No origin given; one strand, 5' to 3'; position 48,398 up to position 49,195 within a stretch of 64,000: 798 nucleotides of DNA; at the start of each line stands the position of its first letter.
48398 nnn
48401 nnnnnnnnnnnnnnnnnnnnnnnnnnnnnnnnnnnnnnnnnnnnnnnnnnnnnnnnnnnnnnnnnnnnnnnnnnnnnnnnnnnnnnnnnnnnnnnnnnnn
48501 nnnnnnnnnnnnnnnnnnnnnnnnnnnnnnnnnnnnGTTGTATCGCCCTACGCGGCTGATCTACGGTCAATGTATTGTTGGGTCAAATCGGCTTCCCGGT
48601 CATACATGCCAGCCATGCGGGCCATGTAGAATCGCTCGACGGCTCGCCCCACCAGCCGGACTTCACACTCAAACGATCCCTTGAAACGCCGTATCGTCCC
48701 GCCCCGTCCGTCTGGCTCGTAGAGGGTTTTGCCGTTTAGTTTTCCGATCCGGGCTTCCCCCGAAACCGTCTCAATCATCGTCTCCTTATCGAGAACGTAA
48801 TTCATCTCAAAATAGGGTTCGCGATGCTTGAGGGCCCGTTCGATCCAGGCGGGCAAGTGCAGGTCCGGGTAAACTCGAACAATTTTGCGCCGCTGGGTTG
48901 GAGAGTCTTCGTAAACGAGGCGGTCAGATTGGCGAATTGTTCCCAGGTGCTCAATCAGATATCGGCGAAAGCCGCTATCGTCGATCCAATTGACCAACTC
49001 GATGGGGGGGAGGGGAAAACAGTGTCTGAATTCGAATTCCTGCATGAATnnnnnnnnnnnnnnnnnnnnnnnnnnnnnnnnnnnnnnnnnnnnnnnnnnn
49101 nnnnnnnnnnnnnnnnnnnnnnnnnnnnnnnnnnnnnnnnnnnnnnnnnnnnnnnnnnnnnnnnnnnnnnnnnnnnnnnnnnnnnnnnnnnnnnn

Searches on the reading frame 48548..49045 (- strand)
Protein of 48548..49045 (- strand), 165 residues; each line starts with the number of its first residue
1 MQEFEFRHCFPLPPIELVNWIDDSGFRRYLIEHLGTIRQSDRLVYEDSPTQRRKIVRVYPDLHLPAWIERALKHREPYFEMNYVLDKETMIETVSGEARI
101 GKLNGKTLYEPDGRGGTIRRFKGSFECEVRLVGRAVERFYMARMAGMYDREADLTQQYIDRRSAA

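Call 33: search_protein_families(library=pfam, proteins=[window:48548-49045:-], max_evalue=0.001)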
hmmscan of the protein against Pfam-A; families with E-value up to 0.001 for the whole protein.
window:48548-49045:- (165 aa): 1 family
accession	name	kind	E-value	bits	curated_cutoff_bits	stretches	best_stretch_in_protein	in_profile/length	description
PF10698.15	DUF2505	-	1e-10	42.4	26.9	1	6-159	2-158/158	Protein of unknown function (DUF2505)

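Call 78: search_solved_structures(query=window:48548-49045:-, max_evalue=1)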
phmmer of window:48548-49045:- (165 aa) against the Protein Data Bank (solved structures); distinct sequences matched with E-value up to 1: 1.
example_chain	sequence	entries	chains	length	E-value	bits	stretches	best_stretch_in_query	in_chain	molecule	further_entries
8axj_A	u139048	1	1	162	0.65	13.3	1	22-64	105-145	Chains: A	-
